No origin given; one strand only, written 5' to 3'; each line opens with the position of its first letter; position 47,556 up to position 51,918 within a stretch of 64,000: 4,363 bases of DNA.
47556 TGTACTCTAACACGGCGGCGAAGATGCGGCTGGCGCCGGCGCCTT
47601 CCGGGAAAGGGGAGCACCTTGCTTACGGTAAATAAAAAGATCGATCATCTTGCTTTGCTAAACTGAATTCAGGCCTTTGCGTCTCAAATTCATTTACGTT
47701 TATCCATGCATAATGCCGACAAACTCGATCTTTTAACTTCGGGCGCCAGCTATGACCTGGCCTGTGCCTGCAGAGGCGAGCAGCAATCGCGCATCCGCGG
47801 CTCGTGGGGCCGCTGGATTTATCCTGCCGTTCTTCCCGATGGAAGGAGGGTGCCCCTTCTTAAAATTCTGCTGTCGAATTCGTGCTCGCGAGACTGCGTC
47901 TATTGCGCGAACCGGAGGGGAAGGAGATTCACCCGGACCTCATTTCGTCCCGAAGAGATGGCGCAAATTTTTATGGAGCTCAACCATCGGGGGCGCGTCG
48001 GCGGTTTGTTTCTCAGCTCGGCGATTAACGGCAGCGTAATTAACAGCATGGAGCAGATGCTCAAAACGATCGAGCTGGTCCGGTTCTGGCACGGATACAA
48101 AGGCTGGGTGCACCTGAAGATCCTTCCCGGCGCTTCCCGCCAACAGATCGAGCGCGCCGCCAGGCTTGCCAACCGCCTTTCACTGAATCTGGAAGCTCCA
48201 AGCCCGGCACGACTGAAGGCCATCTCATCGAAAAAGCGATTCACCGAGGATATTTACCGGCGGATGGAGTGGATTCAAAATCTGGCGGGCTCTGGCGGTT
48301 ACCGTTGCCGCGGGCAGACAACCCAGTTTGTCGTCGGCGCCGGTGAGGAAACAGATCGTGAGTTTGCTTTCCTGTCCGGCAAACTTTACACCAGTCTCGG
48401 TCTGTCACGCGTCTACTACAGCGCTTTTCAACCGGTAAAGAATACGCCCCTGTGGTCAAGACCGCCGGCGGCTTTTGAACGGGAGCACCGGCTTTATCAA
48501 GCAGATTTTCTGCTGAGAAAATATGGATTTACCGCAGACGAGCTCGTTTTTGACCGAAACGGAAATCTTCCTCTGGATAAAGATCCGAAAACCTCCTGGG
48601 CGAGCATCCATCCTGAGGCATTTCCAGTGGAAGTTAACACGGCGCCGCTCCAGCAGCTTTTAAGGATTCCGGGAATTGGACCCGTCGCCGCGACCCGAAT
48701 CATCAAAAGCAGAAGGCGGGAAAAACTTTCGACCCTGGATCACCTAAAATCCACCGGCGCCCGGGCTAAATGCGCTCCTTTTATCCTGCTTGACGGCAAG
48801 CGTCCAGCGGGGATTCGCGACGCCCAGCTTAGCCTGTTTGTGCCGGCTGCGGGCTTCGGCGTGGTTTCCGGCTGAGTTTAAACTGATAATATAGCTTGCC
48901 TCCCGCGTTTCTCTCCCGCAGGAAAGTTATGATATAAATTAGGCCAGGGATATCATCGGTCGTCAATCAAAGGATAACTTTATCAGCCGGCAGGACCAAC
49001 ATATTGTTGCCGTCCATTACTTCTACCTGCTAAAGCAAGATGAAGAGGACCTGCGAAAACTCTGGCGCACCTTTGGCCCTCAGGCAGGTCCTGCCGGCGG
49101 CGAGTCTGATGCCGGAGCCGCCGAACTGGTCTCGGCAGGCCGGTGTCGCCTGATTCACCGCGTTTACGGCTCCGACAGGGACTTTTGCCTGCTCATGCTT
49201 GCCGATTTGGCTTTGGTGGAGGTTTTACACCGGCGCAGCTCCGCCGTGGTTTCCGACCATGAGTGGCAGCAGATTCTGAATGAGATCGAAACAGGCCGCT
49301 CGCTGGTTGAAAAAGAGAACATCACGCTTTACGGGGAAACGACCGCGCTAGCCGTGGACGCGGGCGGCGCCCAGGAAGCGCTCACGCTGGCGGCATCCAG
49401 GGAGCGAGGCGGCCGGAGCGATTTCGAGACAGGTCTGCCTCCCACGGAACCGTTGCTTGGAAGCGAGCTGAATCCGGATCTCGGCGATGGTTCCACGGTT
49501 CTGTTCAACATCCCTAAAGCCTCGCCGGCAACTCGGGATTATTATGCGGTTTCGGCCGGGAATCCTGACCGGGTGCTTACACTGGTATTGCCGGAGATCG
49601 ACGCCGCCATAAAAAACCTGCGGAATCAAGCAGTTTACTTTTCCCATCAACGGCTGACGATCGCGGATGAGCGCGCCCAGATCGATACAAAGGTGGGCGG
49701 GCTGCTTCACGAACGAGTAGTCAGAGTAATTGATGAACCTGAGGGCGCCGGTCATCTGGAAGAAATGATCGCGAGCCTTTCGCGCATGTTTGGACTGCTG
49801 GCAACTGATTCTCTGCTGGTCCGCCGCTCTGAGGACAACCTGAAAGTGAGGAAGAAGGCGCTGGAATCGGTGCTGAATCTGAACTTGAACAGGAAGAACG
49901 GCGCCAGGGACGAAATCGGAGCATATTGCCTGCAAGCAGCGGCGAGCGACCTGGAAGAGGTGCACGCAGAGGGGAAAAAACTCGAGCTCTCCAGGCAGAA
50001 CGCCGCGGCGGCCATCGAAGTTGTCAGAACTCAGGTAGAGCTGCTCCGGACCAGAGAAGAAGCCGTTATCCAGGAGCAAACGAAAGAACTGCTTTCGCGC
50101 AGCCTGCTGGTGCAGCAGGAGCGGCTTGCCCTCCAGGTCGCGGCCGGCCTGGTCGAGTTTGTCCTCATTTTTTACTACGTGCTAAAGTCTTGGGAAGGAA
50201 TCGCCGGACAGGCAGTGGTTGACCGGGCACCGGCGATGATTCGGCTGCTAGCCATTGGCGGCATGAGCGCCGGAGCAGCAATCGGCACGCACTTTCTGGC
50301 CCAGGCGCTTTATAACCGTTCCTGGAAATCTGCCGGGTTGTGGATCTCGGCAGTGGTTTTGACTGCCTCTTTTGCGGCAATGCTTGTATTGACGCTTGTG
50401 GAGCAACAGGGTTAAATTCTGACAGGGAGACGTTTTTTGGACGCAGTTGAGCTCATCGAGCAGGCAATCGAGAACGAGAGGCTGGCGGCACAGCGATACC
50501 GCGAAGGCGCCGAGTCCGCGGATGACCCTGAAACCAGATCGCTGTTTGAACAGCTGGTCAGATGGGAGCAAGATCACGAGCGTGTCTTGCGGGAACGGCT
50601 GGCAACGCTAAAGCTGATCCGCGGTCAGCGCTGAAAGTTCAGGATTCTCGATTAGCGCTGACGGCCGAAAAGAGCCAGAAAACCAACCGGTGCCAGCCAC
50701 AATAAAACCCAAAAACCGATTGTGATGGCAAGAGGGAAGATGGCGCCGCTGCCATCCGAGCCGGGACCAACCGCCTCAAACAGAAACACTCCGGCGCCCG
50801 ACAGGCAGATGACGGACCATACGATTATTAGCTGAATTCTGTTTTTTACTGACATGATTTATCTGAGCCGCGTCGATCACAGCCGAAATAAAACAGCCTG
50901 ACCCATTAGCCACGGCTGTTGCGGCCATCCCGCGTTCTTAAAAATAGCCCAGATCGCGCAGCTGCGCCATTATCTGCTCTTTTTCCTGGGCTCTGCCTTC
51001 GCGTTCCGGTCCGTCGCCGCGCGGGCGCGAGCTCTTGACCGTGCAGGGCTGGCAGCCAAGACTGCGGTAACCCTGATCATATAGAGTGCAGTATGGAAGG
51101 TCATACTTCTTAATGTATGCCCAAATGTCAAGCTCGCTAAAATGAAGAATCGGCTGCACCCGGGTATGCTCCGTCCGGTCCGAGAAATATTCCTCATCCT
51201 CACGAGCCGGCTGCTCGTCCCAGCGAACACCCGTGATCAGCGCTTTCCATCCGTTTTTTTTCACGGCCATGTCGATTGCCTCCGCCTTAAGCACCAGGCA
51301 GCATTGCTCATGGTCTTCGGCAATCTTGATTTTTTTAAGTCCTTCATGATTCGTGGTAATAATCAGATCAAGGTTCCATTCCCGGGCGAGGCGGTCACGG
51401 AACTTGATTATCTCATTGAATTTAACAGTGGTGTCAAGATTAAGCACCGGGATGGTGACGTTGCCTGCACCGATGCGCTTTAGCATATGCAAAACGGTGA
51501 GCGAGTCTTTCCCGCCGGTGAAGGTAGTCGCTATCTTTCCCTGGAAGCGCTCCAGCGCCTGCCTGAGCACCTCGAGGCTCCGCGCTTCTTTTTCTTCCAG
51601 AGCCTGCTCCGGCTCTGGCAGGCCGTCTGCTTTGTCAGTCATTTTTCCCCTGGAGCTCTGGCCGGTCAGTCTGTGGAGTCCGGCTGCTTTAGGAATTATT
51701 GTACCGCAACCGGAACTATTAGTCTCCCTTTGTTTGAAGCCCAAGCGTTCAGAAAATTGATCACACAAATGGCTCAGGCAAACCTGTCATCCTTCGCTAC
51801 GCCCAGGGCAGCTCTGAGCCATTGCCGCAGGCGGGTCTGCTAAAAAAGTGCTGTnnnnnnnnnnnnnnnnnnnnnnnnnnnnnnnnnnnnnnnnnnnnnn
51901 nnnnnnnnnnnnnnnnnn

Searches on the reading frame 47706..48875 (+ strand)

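Call 13: search_protein_families(library=pfam, proteins=[window:47706-48875:+])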
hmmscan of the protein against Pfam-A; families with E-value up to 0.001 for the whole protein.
window:47706-48875:+ (389 aa): 2 families
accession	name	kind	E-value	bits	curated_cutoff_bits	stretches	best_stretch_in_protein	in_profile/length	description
PF04055.27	Radical_SAM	-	1.3e-11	45.4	29.5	1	55-220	2-159/166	Radical SAM superfamily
PF12836.13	HHH_3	-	5.7e-06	26.8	27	1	307-348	5-47/65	Helix-hairpin-helix motif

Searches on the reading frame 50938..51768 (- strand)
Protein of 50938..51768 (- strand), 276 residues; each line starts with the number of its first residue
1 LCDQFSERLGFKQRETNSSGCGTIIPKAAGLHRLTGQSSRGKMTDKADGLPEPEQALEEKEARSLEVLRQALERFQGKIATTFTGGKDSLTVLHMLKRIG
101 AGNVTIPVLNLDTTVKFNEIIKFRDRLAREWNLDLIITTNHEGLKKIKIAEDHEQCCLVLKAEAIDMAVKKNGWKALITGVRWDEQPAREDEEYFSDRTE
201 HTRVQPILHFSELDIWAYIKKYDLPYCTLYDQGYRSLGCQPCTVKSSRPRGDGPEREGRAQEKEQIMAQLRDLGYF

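Call 13: search_protein_families(library=pfam, proteins=[window:50938-51768:-])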
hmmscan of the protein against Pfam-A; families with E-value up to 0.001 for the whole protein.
window:50938-51768:- (276 aa): 1 family
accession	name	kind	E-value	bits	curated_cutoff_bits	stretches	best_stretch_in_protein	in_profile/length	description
PF01507.26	PAPS_reduct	-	1.8e-40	139.2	22.5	1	79-244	2-174/175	Phosphoadenosine phosphosulfate reductase domain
